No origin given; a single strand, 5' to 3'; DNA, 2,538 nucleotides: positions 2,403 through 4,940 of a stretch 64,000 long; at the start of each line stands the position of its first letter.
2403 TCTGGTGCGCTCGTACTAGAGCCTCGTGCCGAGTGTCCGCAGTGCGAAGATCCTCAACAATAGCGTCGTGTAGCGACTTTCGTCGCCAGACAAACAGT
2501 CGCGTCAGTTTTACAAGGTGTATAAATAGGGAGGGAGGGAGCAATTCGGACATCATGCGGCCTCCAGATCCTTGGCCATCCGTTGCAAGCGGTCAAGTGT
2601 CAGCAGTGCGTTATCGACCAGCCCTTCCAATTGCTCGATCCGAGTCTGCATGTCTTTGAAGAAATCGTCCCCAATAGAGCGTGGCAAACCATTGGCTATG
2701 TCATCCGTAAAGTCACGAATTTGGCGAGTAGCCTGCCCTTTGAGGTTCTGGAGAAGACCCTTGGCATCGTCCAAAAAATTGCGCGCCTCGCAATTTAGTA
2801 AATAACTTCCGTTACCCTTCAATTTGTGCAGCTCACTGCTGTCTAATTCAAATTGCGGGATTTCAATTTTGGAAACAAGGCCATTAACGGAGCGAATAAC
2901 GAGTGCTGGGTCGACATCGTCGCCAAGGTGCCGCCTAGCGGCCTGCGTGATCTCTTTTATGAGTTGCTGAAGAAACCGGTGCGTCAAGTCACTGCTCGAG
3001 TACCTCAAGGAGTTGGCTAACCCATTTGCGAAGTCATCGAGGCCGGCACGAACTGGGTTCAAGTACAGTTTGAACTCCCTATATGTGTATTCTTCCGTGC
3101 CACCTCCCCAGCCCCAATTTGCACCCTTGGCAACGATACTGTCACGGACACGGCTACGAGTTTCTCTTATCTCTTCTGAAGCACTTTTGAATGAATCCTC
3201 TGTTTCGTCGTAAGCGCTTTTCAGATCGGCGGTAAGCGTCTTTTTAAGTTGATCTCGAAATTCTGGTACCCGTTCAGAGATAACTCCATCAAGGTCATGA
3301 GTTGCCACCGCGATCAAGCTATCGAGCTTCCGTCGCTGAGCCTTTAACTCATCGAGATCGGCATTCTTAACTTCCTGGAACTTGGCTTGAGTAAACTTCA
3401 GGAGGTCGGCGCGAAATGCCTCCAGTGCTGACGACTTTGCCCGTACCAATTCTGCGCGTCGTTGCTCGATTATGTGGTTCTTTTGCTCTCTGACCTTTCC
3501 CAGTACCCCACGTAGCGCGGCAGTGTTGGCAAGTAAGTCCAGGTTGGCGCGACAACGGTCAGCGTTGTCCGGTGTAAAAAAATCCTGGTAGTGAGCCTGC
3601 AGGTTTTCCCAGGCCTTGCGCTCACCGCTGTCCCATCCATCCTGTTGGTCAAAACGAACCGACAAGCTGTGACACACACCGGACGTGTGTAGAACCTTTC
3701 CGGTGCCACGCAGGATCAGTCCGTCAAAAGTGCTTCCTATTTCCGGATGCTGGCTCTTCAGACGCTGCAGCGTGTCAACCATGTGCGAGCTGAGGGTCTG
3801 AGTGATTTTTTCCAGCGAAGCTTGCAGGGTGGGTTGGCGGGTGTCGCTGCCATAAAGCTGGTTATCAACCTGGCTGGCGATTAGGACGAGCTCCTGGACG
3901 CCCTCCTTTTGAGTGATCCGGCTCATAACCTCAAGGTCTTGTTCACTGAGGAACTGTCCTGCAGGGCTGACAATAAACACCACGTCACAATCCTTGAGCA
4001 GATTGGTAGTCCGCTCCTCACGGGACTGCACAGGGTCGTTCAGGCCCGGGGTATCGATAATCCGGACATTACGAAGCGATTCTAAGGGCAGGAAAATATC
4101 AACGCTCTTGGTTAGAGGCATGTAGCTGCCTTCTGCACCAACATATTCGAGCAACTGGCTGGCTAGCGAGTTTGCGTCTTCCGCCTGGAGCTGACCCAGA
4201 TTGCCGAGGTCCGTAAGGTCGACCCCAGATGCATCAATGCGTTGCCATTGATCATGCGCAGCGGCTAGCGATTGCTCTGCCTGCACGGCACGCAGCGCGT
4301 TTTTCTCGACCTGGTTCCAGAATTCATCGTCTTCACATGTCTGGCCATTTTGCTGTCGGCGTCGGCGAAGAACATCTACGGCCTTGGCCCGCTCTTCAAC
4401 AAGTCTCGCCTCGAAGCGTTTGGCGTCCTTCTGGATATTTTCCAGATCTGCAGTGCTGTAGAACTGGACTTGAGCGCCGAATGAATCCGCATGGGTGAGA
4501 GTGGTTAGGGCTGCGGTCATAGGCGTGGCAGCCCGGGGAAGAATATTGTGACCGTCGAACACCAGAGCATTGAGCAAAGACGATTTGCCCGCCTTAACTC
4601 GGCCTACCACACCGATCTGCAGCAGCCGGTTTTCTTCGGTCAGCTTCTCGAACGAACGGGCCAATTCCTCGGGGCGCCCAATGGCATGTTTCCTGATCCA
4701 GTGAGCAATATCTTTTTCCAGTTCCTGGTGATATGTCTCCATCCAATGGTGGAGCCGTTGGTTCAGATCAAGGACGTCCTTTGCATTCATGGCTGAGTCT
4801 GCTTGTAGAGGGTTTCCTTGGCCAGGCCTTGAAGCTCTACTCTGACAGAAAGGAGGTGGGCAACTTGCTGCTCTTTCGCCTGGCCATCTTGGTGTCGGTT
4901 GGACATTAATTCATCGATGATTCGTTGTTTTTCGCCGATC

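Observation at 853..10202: Candidate undescribed WYL-regulated defence/membrane-remodelling module: NERD-helicase, TM peptide, WYL, Zn-ribbon and three dynamins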

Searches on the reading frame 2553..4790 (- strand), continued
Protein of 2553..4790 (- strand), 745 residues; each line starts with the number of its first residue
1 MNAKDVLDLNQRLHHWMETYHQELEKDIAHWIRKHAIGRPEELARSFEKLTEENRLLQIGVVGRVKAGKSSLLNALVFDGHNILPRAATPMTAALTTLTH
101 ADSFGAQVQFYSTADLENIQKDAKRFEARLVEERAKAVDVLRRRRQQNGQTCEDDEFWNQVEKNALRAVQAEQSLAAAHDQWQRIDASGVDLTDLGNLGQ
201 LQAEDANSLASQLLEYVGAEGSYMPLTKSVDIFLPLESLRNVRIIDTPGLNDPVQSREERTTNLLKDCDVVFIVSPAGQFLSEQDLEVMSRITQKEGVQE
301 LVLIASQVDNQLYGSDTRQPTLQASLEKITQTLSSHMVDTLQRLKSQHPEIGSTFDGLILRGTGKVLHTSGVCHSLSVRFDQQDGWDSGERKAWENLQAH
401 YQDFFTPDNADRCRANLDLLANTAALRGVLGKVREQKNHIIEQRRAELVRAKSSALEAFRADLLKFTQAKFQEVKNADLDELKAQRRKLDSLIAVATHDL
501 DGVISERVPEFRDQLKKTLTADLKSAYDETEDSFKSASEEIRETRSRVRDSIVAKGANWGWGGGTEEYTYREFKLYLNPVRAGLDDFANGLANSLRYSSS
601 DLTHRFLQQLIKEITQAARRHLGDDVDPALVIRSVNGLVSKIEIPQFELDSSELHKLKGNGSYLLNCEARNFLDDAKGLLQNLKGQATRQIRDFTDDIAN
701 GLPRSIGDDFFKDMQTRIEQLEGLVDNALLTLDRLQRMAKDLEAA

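Call 92: search_protein_families(library=pfam, proteins=[L021:12235-14343:+, L002:12199-14136:+, L118:11241-13298:+, L017:12238-14085:+], max_evalue=0.001)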
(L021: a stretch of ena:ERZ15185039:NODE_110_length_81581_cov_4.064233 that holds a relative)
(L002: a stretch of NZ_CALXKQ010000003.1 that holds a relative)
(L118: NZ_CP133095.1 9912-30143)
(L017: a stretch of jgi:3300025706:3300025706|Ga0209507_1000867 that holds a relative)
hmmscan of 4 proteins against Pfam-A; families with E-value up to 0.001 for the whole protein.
L021:12235-14343:+ (702 aa): 2 families
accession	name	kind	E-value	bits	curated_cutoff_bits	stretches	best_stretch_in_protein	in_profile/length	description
PF00350.29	Dynamin_N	-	1.3e-07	32.3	27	1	373-544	1-167/168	Dynamin family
PF01926.29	MMR_HSR1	-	3.5e-06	27.5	21.9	1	373-544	2-113/113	50S ribosome-binding GTPase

L002:12199-14136:+ (645 aa): 15 families
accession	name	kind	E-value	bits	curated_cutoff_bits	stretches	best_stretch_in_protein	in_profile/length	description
PF00350.29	Dynamin_N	-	1.9e-17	64.2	27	1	282-448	4-165/168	Dynamin family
PF10473.14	CENP-F_leu_zip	-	1.2e-07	32.3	34.5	2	105-209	25-125/140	Leucine-rich repeats of kinetochore protein Cenp-F/LEK1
PF16515.11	HIP1_clath_bdg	-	1.8e-06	28.7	28.8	0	113-164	47-98/99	Clathrin-binding domain of Huntingtin-interacting protein 1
PF08614.16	ATG16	-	2.4e-06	28.3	33.7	1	29-113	76-160/200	Autophagy protein 16 (ATG16)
PF19220.6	Rod_CreS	-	1.1e-05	25.2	100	1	37-212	9-184/359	Crescentin, rod domain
PF10174.14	Cast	-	5.5e-05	22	29.1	1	40-211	358-540/766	RIM-binding protein of the cytomatrix active zone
PF01926.29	MMR_HSR1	-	8e-05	23.2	21.9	1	279-450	2-112/113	50S ribosome-binding GTPase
PF06818.20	Fez1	-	8.5e-05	23.5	34.4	1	107-219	41-160/199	Fez1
PF15905.10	HMMR_N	-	0.00018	21.5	30.1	1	27-197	153-324/330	Hyaluronan mediated motility receptor N-terminal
PF00261.25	Tropomyosin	-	0.00037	20.4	38.6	1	30-225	30-239/242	Tropomyosin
PF12329.13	TMF_DNA_bd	-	0.00038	20.8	35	0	136-207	2-73/74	TATA element modulatory factor 1 DNA binding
PF00038.26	Filament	-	0.00041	20.5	40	0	27-119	196-285/313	Intermediate filament protein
PF06785.16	UPF0242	-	0.00066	20.2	33.5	0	8-151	43-176/194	Uncharacterised protein family (UPF0242) N-terminus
PF25764.1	KIF21A_4th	-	0.00067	19.8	33.1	0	122-211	18-105/183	KIF21A-like domain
PF13870.11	CCDC113_CCDC96_CC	-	0.00095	19.4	31.6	1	92-179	51-138/177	CCDC113/CCDC96, coiled-coil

L118:11241-13298:+ (685 aa): 2 families
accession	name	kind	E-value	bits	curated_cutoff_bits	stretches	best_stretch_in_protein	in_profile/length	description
PF00350.29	Dynamin_N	-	6.1e-07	30.1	27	1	347-515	3-166/168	Dynamin family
PF01926.29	MMR_HSR1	-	0.00038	21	21.9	0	346-515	3-113/113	50S ribosome-binding GTPase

L017:12238-14085:+ (615 aa): 2 families
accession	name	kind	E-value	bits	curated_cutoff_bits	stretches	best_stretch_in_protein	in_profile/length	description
PF00350.29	Dynamin_N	-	2.1e-08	34.8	27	1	256-426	1-165/168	Dynamin family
PF01926.29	MMR_HSR1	-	6e-05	23.6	21.9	0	255-427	1-113/113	50S ribosome-binding GTPase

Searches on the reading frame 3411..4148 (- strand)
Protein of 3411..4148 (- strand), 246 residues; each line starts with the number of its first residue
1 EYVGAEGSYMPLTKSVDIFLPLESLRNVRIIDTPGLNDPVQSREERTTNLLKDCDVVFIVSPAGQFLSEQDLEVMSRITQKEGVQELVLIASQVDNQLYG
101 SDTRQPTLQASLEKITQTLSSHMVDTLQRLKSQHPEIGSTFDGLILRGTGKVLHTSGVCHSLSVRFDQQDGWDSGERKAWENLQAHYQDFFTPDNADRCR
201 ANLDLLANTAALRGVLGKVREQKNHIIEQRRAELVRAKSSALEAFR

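Call 31: find_related_loci(query=A2, collection=metagenome_contigs, flank=10000)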
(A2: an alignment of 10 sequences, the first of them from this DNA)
Query A2 (246 aa) in metagenome_contigs; peptide patterns used: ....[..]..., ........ (x = any residue, [..] = any of these).
596 stretches matched a pattern (row limit reached: there are more); 487 encode a relative of the query (tblastn E <= 1e-3); the best 80 are kept; 80 distinct loci.
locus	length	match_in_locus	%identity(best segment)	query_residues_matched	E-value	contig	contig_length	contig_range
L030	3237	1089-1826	85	1-246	3e-149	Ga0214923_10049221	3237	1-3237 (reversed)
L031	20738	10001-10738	85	1-246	7e-143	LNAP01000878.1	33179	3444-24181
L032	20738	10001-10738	85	1-246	8e-143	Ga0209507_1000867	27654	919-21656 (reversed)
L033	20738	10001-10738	85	1-246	5e-143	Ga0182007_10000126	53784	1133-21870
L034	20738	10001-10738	85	1-246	2e-142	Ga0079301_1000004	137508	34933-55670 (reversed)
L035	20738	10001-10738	85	1-246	3e-142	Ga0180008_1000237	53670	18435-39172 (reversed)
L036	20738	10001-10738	83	1-246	3e-140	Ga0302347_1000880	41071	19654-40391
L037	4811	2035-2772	79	1-246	8e-135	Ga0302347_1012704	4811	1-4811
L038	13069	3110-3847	70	1-246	1e-119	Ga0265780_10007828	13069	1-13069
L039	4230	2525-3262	65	1-246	1e-107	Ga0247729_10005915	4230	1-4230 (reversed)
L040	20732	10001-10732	63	1-246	2e-99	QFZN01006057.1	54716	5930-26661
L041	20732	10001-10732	58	2-246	5e-90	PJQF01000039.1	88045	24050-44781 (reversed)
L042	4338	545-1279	57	1-246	7e-90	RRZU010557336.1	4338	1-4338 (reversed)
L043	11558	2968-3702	57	1-246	2e-88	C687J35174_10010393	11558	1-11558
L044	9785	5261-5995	57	1-246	2e-88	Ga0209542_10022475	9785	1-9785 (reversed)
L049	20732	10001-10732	56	2-246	8e-86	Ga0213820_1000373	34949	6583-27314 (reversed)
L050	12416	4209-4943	54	1-246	7e-85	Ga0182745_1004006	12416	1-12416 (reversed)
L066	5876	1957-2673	45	1-246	4e-71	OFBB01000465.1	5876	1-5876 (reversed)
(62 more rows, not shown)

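Call 92: search_protein_families(library=pfam, proteins=[L049:11590-13935:+, L041:11590-13677:+, L036:11593-13986:+, L066:3709-5876:+, L050:5801-8143:+], max_evalue=0.001)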
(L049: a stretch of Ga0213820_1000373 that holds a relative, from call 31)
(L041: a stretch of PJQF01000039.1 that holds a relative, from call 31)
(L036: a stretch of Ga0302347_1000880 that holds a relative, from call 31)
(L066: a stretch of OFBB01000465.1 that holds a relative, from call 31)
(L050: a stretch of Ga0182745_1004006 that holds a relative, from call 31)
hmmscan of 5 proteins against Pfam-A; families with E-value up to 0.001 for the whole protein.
L049:11590-13935:+ (781 aa): 6 families
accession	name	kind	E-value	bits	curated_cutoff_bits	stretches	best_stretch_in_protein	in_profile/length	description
PF00350.29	Dynamin_N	-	2.9e-06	27.8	27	1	438-603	3-163/168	Dynamin family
PF25034.1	Spectrin_SYNE1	-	6e-06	26.5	35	1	135-272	25-161/188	Nesprin-1, spectrin repeats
PF13166.12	AAA_13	-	1.5e-05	24.3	36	0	9-159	331-456/713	AAA domain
PF10473.14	CENP-F_leu_zip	-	2e-05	25.1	34.5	0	137-226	49-138/140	Leucine-rich repeats of kinetochore protein Cenp-F/LEK1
PF15619.11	Lebercilin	-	3.3e-05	24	34.3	0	31-160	14-151/193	Ciliary protein causing Leber congenital amaurosis disease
PF19220.6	Rod_CreS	-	0.00037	20.1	100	1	40-211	4-175/359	Crescentin, rod domain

L041:11590-13677:+ (695 aa): 3 families
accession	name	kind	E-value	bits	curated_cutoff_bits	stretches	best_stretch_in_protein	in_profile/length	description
PF00350.29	Dynamin_N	-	1.1e-05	25.9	27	1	375-528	3-151/168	Dynamin family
PF01926.29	MMR_HSR1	-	0.00022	21.8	21.9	0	374-543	3-113/113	50S ribosome-binding GTPase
PF19220.6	Rod_CreS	-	0.00073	19.1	100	0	50-310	14-278/359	Crescentin, rod domain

L036:11593-13986:+ (797 aa): 2 families
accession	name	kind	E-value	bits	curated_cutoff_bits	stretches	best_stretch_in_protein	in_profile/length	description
PF00350.29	Dynamin_N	-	2e-08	34.9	27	1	468-639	1-167/168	Dynamin family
PF01926.29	MMR_HSR1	-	9.6e-05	22.9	21.9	0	468-639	2-113/113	50S ribosome-binding GTPase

L066:3709-5876:+ (722 aa): 5 families
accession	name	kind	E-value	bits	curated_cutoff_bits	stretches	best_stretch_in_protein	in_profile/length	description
PF00350.29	Dynamin_N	-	3.7e-18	66.5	27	1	91-261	1-167/168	Dynamin family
PF01926.29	MMR_HSR1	-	2.7e-15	56.9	21.9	1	495-618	2-112/113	50S ribosome-binding GTPase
PF05049.19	IIGP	-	7.1e-09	35.7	24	1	463-550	7-99/375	Interferon-inducible GTPase (IIGP)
PF04548.22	AIG1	-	3.1e-06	27.1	27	1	493-583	1-91/212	AIG1 family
PF20693.3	YobI-ATPase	-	0.00068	19.7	27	0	482-514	5-36/363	YobI-like P-loop NTPase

L050:5801-8143:+ (780 aa): 2 families
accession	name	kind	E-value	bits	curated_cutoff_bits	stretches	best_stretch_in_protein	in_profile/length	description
PF00350.29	Dynamin_N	-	2.4e-05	24.9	27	1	438-592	3-152/168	Dynamin family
PF01926.29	MMR_HSR1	-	0.00046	20.7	21.9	0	437-606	3-113/113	50S ribosome-binding GTPase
